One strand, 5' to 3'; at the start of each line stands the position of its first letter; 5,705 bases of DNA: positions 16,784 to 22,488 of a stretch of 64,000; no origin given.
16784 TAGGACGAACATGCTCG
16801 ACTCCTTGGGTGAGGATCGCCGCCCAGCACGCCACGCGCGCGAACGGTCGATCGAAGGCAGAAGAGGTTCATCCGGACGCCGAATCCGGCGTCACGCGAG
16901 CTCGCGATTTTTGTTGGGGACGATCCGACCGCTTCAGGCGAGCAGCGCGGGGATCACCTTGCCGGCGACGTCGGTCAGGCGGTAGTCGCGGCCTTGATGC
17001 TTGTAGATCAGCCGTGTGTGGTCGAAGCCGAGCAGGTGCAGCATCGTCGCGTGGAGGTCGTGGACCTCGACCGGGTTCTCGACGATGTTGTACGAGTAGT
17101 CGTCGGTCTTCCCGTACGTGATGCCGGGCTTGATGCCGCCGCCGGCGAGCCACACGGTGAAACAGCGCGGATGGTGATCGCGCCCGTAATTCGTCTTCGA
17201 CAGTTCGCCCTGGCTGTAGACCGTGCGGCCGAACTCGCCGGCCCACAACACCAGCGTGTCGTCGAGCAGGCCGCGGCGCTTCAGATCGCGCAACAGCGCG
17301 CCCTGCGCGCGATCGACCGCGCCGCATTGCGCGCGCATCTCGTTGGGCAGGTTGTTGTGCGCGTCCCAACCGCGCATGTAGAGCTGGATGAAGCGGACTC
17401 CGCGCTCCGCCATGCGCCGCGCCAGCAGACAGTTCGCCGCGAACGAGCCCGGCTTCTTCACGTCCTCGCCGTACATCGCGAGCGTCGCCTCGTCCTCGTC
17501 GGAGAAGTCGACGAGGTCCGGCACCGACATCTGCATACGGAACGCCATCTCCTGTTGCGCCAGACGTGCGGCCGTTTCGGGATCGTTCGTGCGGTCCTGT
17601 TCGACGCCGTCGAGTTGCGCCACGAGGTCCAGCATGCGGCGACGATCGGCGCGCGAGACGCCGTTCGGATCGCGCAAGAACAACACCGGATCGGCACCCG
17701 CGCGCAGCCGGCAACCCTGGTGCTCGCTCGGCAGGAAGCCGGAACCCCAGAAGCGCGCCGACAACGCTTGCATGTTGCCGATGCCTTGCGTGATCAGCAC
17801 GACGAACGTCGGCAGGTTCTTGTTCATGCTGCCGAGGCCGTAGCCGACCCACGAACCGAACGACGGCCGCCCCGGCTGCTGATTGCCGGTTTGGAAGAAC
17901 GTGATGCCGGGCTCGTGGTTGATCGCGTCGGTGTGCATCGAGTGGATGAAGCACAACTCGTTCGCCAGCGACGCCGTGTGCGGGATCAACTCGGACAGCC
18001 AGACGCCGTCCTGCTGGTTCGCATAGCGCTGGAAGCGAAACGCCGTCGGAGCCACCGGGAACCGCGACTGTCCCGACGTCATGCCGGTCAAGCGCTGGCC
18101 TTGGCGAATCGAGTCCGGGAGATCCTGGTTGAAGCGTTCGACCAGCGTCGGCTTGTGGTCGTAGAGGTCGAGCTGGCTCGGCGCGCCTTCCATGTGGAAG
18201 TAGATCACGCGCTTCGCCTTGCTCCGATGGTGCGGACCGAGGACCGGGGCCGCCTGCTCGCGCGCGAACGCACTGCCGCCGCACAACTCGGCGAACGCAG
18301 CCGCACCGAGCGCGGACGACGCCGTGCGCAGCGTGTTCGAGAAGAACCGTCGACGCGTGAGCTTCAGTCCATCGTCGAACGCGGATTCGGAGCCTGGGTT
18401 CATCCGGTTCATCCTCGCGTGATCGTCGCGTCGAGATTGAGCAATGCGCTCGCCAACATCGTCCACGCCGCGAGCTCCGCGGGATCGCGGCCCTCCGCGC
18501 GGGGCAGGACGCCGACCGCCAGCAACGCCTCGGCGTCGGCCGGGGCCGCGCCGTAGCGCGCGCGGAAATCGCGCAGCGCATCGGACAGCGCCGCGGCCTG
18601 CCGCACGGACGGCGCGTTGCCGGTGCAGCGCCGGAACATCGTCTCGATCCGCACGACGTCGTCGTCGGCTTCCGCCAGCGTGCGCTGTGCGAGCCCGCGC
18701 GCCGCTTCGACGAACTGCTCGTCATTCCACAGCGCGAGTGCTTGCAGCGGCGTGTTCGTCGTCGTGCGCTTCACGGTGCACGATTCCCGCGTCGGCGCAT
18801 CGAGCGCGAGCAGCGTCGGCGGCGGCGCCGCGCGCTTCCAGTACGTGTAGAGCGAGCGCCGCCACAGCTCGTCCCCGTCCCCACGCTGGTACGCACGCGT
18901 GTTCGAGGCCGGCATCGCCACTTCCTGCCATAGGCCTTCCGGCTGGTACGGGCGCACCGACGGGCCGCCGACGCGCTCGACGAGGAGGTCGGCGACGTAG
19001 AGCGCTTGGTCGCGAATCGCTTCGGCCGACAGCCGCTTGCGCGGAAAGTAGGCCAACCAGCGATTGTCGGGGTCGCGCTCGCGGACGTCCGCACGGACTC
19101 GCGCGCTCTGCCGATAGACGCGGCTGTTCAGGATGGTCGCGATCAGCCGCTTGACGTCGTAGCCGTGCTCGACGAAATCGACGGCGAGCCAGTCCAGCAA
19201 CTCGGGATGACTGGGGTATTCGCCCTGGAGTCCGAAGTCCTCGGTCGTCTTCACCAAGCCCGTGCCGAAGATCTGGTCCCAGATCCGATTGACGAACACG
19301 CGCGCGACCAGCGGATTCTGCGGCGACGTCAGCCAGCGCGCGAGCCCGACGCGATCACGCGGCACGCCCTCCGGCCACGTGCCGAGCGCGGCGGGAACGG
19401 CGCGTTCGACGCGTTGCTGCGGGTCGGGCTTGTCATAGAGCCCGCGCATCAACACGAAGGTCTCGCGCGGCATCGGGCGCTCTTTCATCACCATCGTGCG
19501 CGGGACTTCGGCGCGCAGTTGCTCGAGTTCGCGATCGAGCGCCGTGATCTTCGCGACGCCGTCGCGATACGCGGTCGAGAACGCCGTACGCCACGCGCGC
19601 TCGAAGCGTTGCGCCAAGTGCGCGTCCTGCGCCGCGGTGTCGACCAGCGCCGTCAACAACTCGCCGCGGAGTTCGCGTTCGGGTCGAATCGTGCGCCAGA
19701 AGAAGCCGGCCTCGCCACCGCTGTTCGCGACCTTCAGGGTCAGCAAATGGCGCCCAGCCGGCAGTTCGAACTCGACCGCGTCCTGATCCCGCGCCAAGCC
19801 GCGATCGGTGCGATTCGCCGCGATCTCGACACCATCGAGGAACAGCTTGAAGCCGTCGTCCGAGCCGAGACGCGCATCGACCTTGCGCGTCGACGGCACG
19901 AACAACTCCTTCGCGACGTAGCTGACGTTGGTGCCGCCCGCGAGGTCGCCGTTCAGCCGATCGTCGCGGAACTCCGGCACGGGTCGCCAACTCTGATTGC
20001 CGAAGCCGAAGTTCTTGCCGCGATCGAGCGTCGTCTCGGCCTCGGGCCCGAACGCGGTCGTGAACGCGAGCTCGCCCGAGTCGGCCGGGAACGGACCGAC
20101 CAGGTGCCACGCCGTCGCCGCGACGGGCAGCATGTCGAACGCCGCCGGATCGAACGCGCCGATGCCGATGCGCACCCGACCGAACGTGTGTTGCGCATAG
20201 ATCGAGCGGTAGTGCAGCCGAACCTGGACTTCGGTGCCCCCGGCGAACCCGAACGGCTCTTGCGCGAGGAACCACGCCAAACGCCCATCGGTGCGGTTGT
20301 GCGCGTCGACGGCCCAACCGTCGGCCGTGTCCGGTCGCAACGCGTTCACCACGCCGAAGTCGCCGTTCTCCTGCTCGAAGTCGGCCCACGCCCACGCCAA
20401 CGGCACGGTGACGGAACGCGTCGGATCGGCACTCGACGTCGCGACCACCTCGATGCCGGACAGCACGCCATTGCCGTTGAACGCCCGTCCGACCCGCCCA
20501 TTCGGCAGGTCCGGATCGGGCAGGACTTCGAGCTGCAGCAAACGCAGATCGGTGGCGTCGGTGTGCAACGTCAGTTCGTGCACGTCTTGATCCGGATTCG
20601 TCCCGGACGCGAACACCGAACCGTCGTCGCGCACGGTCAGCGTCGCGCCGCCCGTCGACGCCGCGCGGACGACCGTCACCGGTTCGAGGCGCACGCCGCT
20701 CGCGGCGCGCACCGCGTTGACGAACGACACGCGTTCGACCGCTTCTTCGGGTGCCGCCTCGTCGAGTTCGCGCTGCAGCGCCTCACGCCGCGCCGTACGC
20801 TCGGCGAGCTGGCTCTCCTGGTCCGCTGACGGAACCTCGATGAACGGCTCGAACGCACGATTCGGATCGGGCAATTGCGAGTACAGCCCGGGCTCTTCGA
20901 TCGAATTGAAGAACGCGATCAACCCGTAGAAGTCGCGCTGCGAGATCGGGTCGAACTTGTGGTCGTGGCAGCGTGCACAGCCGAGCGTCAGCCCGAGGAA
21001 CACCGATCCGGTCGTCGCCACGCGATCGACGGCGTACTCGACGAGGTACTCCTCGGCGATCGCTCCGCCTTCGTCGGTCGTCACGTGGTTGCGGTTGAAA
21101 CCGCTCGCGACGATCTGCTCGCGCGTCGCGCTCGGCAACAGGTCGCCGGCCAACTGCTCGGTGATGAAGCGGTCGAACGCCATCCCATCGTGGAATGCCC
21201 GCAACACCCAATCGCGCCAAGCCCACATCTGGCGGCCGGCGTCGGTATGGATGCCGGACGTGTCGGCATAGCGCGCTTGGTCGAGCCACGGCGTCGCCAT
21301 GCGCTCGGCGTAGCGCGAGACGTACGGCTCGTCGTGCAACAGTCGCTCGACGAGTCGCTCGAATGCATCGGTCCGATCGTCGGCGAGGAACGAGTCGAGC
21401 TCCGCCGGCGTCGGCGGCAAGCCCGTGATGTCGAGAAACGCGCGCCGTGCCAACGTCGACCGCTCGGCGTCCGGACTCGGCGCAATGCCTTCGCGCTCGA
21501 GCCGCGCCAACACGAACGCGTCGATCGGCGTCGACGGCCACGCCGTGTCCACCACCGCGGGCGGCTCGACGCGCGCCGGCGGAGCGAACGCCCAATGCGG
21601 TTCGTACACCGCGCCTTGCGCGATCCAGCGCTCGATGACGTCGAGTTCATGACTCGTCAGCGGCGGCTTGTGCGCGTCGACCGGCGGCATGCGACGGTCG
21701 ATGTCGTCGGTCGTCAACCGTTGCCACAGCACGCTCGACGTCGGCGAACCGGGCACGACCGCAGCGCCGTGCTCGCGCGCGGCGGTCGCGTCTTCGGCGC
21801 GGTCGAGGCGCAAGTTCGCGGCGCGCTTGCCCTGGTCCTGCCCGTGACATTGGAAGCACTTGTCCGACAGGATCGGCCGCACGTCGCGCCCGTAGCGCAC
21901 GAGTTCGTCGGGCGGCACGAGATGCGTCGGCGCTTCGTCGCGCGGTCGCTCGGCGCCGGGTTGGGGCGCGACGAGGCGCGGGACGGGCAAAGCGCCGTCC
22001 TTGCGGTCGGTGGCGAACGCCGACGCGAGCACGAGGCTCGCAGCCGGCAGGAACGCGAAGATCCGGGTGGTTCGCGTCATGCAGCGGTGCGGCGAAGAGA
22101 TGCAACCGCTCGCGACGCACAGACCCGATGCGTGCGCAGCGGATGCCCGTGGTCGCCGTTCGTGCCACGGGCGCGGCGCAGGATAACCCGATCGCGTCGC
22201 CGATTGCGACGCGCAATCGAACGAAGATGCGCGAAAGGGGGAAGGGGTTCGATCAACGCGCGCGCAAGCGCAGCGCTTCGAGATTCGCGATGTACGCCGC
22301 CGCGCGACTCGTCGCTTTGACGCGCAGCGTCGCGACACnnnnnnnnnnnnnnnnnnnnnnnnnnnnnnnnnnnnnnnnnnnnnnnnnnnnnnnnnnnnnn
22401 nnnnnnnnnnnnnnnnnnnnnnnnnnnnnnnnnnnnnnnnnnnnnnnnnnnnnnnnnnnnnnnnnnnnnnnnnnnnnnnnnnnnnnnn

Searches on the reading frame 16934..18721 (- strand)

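Call 20: search_protein_families(library=pfam, proteins=[window:16934-18721:-], max_evalue=0.001)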
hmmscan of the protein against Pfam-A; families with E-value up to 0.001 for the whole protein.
window:16934-18721:- (595 aa): 1 family
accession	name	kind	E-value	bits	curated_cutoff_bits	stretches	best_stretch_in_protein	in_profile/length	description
PF07394.17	DUF1501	-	5.9e-151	503.5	27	1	169-593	1-389/390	Protein of unknown function (DUF1501)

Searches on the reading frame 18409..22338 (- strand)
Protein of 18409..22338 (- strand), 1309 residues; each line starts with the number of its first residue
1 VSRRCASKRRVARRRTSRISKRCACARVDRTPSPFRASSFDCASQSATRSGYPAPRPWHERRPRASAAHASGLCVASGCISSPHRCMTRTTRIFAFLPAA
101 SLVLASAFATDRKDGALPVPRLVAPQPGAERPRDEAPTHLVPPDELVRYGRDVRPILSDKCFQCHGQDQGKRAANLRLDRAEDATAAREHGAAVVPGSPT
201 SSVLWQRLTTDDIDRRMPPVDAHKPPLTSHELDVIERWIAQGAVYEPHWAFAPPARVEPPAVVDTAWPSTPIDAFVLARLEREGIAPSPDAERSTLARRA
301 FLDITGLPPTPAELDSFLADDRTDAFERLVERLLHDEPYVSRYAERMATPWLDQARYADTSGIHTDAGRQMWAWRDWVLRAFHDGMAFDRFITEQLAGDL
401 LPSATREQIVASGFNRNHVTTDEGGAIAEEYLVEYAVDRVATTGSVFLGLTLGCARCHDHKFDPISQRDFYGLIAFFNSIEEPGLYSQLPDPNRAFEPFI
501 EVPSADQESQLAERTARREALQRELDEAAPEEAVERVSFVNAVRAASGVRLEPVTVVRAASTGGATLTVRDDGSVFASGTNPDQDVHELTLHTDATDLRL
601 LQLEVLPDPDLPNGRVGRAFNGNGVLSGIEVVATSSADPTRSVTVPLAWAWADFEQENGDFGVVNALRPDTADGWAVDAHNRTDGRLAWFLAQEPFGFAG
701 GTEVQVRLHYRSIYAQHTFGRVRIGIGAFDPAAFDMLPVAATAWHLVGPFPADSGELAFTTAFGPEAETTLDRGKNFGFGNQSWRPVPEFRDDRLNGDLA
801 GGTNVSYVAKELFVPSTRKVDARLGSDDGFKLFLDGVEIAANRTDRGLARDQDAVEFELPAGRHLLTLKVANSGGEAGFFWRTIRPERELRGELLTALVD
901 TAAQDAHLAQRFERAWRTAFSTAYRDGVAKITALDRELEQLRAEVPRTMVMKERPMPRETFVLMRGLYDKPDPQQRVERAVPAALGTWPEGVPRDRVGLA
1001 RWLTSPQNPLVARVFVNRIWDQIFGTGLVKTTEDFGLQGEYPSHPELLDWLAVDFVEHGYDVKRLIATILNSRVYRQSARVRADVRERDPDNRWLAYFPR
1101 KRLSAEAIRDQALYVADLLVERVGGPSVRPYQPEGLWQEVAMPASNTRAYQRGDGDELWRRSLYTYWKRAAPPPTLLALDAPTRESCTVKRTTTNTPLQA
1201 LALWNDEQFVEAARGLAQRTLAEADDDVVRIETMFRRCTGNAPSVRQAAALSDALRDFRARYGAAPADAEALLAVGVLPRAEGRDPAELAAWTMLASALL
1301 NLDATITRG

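Call 20: search_protein_families(library=pfam, proteins=[window:18409-22338:-], max_evalue=0.001)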
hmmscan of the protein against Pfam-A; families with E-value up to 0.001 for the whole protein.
window:18409-22338:- (1309 aa): 3 families
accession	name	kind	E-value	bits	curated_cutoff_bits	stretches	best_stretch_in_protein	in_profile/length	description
PF07587.16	PSD1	-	4.4e-97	324.7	28.5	1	996-1253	2-242/244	Protein of unknown function (DUF1553)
PF07583.16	PSCyt2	-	1.4e-80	270.6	29.8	1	271-481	1-208/209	Protein of unknown function (DUF1549)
PF07635.16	PSCyt1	-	7.8e-16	58.9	22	1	161-221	1-59/59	Planctomycete cytochrome C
